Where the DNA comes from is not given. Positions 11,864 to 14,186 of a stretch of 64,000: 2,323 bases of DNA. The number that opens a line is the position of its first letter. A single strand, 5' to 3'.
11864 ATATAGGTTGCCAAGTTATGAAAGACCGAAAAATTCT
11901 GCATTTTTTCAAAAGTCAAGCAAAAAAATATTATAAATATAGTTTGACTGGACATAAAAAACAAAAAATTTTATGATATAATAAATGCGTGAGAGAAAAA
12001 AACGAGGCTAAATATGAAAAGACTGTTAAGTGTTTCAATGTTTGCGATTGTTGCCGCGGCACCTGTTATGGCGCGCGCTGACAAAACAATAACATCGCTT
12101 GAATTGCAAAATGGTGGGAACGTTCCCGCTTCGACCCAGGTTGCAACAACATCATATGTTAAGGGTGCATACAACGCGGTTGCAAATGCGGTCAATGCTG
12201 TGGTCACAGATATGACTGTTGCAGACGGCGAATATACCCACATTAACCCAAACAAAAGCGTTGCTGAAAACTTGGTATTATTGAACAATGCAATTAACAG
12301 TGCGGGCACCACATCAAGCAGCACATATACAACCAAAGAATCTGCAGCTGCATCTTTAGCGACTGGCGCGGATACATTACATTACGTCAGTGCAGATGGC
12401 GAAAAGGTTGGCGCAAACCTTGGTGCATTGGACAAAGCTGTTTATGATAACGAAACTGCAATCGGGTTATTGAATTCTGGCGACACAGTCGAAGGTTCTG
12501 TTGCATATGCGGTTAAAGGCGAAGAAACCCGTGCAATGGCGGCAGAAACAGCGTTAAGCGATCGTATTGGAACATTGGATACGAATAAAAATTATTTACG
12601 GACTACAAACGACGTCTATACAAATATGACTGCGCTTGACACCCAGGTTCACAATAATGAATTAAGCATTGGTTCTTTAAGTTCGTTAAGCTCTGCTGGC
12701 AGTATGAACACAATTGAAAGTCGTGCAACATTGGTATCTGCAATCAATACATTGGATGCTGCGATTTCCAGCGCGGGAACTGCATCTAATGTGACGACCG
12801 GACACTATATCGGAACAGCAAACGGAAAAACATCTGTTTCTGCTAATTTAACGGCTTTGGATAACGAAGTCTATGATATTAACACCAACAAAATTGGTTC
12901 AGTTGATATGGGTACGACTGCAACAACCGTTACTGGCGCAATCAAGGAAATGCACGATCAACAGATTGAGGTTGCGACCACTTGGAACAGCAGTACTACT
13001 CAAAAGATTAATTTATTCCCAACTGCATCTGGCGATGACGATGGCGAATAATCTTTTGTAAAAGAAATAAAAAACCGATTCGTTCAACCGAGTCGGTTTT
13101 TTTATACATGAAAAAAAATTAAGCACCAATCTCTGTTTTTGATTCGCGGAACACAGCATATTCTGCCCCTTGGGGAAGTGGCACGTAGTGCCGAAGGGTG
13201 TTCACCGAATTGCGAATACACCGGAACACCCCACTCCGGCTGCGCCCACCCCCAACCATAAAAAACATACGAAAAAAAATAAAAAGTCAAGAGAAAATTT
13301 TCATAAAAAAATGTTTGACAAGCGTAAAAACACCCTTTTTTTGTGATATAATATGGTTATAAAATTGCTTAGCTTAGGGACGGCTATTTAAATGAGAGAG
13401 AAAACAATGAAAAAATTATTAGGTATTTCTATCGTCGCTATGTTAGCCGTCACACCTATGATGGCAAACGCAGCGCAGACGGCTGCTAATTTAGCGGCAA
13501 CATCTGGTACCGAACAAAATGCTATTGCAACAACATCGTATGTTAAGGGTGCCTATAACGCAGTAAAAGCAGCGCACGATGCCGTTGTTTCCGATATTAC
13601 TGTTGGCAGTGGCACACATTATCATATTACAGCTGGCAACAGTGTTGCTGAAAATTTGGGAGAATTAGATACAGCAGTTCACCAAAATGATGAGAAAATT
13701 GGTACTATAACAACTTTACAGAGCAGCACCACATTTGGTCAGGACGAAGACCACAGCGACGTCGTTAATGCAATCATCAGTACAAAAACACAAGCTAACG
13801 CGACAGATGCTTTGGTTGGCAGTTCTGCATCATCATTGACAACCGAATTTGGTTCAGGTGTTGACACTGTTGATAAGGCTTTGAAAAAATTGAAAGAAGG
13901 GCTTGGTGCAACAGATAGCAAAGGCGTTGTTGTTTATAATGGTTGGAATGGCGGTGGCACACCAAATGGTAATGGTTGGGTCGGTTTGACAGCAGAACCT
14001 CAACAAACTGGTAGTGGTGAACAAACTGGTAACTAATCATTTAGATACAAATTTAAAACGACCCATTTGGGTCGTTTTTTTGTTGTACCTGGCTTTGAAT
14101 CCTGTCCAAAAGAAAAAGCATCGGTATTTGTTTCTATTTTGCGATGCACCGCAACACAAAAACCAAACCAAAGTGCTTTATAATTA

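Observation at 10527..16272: Six-gene array of secreted tail-fibre-like paralogs immediately downstream of the RT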

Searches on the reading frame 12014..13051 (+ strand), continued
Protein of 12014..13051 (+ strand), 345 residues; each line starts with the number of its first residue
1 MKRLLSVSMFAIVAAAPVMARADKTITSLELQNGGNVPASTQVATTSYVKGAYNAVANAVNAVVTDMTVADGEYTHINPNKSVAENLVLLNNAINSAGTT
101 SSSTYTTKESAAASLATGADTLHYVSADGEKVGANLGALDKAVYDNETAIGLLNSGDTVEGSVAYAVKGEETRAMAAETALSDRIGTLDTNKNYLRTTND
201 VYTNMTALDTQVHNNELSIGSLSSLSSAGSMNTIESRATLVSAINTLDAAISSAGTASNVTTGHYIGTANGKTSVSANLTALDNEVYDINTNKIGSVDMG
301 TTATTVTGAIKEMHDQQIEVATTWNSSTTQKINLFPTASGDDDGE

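Call 52: fold_search(model_id=the predicted structure, library=pdb)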
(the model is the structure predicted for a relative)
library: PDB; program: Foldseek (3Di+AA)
matches with E <= 10: 6; with E <= 0.001: 0
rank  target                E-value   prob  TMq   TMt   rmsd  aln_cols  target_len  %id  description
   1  6n8k_b                3.3e+00  0.03  0.11  0.07  27.2       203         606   10  Cryo-EM structure of early cytoplasmic-immediate (ECI) pre-60S ribosomal subunit (released 2019-03-13)
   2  3zqn_A                5.1e+00  0.04  0.08  0.23   7.3        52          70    6  Crystal structure of the small terminase oligomerization core domain from a SPP1-like bacteriophage (crystal form 2) (released 2011-12-28)
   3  3zqn_I                6.2e+00  0.03  0.08  0.23   7.3        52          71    6  Crystal structure of the small terminase oligomerization core domain from a SPP1-like bacteriophage (crystal form 2) (released 2011-12-28)
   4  7n6g_5I               7.5e+00  0.03  0.08  0.12  26.1       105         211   19  C1 of central pair (released 2022-05-18)
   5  7som_h                8.0e+00  0.01  0.12  0.08  27.5       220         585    9  Ciliary C2 central pair apparatus isolated from Chlamydomonas reinhardtii (released 2022-04-13)
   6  3zqm_B                9.1e+00  0.03  0.08  0.30   4.2        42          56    5  Crystal structure of the small terminase oligomerization core domain from a SPP1-like bacteriophage (crystal form 1) (released 2011-12-28)

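Call 56: find_related_loci(query=A2, collection=viral_contigs, flank=8000)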
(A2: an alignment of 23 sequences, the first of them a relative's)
Query A2 (345 aa) in viral_contigs; peptide patterns used: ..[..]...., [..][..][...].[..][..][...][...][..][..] (x = any residue, [..] = any of these).
189 stretches matched a pattern, but none encodes a relative of the query by tblastn (E <= 1e-3).

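Call 63: find_homologous_proteins(query=L020:10745-11794:+, max_evalue=0.001)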
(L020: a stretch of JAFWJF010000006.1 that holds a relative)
Query L020:10745-11794:+ (349 aa): 33 proteins with E <= 0.001 among 8000 candidates.
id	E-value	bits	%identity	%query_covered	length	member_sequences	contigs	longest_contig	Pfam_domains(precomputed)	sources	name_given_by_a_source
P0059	2.5e-218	742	100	100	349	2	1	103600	-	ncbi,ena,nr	ncbi:MAG: hypothetical protein IKF41_02230 [Alphaproteobacteria bacterium]|nr:hypothetical protein [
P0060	1.8e-144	500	71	100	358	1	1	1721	-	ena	-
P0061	9.1e-117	408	60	100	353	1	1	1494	-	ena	-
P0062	9.8e-111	389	62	97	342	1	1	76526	-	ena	-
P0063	1.3e-107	378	57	100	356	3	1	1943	-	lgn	-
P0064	1.1e-104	369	56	99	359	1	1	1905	-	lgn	-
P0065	4.2e-102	360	60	100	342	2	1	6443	-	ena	-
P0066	6.3e-102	360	59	93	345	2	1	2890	-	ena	-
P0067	1.6e-101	358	54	100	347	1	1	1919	-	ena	-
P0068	3.0e-100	354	54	100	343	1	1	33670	-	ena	-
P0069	3.6e-100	354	56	97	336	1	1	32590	-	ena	-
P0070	6.1e-100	353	56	100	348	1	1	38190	-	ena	-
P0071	2.6e-95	338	54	100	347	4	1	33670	-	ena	-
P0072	3.2e-95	338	54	100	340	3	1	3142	-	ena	-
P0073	1.0e-92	329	55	92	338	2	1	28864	-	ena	-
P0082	2.0e-62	230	62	59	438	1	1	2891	-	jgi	jgi:hypothetical protein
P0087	4.4e-15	74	55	25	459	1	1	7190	-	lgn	-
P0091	1.5e-6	46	55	21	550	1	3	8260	-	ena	-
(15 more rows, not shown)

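Call 66: find_encoding_contigs(protein=P0062, flank=10000, max_places=2)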
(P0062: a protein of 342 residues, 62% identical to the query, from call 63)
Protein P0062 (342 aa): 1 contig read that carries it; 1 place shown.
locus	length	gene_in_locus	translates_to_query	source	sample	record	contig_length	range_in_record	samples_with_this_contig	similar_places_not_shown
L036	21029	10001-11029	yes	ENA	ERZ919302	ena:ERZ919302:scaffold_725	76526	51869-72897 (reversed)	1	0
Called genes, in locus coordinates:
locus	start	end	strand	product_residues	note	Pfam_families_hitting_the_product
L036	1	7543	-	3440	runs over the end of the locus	PF09479:Flg_new (faint), PF07699:Ephrin_rec_like (weak)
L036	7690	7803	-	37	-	-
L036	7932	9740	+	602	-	PF00753:Lactamase_B, PF12706:Lactamase_B_2, PF22505:RNase_J_b_CASP, PF17770:RNase_J_C (weak)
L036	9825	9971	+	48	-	-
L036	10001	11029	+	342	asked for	-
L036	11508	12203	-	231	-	PF01636:APH (faint)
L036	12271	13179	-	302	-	PF03462:PCRF, PF00472:RF-1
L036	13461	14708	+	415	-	-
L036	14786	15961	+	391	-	PF01520:Amidase_3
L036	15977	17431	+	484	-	PF13306:LRR_5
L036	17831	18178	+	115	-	PF01035:DNA_binding_1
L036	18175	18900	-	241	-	PF00578:AhpC-TSA, PF08534:Redoxin, PF10417:1-cysPrx_C (weak)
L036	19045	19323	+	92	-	PF00216:Bac_DNA_binding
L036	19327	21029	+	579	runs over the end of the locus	PF17848:Zn_ribbon_ACC (weak), PF01039:Carboxyl_trans, PF03255:ACCA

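Call 70: search_protein_families(library=pfam, proteins=[P0059, P0062, L012:13002-14273:+, L012:11400-12497:+, L017:10794-12338:+, L019:10908-12182:+, P0082, P0087, P0091], max_evalue=0.1)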
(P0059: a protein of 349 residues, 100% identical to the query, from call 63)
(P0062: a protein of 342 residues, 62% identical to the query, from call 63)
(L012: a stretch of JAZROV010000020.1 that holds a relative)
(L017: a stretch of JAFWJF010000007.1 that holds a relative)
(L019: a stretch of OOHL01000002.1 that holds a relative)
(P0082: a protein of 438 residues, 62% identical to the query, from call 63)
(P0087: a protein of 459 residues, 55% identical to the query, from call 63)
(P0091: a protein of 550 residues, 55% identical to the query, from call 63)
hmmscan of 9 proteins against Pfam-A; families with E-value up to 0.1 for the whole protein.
P0059 (349 aa): 0 families

P0062 (342 aa): 2 families
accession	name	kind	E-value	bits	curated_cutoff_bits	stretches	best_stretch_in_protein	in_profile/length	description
PF00015.26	MCPsignal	-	0.013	15.8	34.6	1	15-116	63-162/172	Methyl-accepting chemotaxis protein (MCP) signalling domain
PF18244.6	CttA_N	-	0.036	15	25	0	102-137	26-65/71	Cellulose-binding protein CttA N-terminal domain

L012:13002-14273:+ (423 aa): 1 family
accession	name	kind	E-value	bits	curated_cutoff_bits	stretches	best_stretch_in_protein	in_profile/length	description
PF08684.15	ocr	-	0.078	13.9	25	0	248-290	23-65/101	DNA mimic ocr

L012:11400-12497:+ (365 aa): 0 families

L017:10794-12338:+ (514 aa): 1 family
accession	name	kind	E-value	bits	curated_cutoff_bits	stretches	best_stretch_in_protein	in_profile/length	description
PF06536.16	Av_adeno_fibre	-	0.0022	18.3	22.7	1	317-347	21-52/56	Avian adenovirus fibre, N-terminal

L019:10908-12182:+ (424 aa): 1 family
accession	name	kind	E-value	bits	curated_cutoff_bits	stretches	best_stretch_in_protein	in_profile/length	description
PF06536.16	Av_adeno_fibre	-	0.00046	20.4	22.7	1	126-165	12-52/56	Avian adenovirus fibre, N-terminal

P0082 (438 aa): 0 families

P0087 (459 aa): 0 families

P0091 (550 aa): 2 families
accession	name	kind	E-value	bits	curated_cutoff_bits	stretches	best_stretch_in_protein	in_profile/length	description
PF06536.16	Av_adeno_fibre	-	0.00033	20.9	22.7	1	125-163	13-52/56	Avian adenovirus fibre, N-terminal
PF25638.1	DUF5983_N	-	0.01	15.9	27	1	142-171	8-37/56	Family of unknown function (DUF5983) N-terminal domain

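Call 75: search_protein_families(library=ncbifam, proteins=[window:12014-13051:+], max_evalue=0.1)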
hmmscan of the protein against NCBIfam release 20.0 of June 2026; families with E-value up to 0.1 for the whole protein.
window:12014-13051:+ (345 aa): 0 families

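Call 78: fold_search(model_id=the predicted structure, library=viral)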
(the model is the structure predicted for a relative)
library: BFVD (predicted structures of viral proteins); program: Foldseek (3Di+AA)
matches with E <= 10: 34; with E <= 0.001: 0
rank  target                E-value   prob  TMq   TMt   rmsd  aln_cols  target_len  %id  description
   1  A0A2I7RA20            2.2e-01  0.06  0.10  0.06  40.6       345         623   13  (no name in the UniProt tables at hand)
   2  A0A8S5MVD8            1.4e+00  0.08  0.12  0.10  17.4       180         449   16  Uncharacterized protein [Myoviridae sp. ctxZR60]
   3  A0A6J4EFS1            1.4e+00  0.07  0.08  0.14  15.3       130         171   15  Uncharacterized protein [Salmonella phage SAP012]
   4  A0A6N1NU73            1.5e+00  0.02  0.08  0.09  51.5       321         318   15  Uncharacterized protein [Tupanvirus soda lake]
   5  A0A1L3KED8            1.6e+00  0.02  0.09  0.06  40.1       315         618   14  (no name in the UniProt tables at hand)
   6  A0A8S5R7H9            1.7e+00  0.03  0.14  0.07  39.6       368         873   12  DNA polymerase B [virus sp. ctxZT69]
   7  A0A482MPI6            1.7e+00  0.01  0.08  0.05  40.7       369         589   10  DUF6321 domain-containing protein [Synechococcus phage S-RIM8]
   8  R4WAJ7                2.2e+00  0.02  0.10  0.04  32.2       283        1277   16  RNA-directed RNA polymerase (Fragment) [Persimmon latent virus]
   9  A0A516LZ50            2.5e+00  0.01  0.09  0.05  49.5       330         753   14  (no name in the UniProt tables at hand)
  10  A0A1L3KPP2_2          2.7e+00  0.01  0.09  0.04  43.0       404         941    8  RNA-dependent RNA polymerase [Beihai blue swimmer crab virus 2]
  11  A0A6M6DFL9            2.9e+00  0.01  0.10  0.09  63.7       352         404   13  (no name in the UniProt tables at hand)
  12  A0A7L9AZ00            3.3e+00  0.04  0.14  0.07  25.6       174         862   14  Uncharacterized protein [Pyramimonas orientalis virus]
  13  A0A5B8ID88            3.3e+00  0.01  0.11  0.04  51.3       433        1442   10  Uncharacterized protein [Mimiviridae sp. ChoanoV1]
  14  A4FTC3                4.0e+00  0.01  0.10  0.06  52.8       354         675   10  Uncharacterized protein [Cyprinid herpesvirus 3]
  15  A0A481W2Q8            4.5e+00  0.02  0.11  0.15  30.7       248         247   12  (no name in the UniProt tables at hand)
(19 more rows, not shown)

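Call 85: search_dna_similar(query=window:12014-13051:+, collection=phages, mode=protein, max_evalue=0.01, max_rows=10)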
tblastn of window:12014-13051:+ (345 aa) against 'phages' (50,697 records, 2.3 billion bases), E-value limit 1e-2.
No match.

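Call 93: list_cluster_members(proteins=[window:12014-13051:+, window:9452-10486:+, window:14434-15543:+])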
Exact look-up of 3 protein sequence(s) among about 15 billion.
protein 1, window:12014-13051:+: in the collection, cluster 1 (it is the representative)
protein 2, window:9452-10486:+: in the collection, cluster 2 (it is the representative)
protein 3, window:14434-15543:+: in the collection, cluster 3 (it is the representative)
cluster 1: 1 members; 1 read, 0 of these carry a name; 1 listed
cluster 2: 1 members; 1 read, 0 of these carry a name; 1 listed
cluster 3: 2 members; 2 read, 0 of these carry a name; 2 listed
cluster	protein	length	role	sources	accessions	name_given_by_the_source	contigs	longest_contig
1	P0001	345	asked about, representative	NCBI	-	-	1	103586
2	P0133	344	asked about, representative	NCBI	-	-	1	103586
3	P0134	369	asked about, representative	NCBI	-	-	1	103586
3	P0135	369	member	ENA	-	-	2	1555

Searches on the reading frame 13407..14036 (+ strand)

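Call 3: search_protein_families(library=pfam, proteins=[window:13407-14036:+], max_evalue=1)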
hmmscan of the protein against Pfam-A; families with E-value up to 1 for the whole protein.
window:13407-14036:+ (209 aa): 2 families
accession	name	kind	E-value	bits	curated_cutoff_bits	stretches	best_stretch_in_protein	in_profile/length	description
PF14502.12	HTH_41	-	0.13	12.1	25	1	142-163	10-31/48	Helix-turn-helix domain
PF11599.14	AviRa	-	0.15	11.9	25.7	1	20-101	125-209/232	RRNA methyltransferase AviRa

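Call 4: search_protein_families(library=phrogs, proteins=[window:13407-14036:+], max_evalue=0.1)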
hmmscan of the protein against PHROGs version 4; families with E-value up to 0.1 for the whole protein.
window:13407-14036:+ (209 aa): 0 families

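Call 75: search_protein_families(library=ncbifam, proteins=[window:13407-14036:+], max_evalue=0.1)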
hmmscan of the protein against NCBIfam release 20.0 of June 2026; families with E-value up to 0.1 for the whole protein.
window:13407-14036:+ (209 aa): 0 families
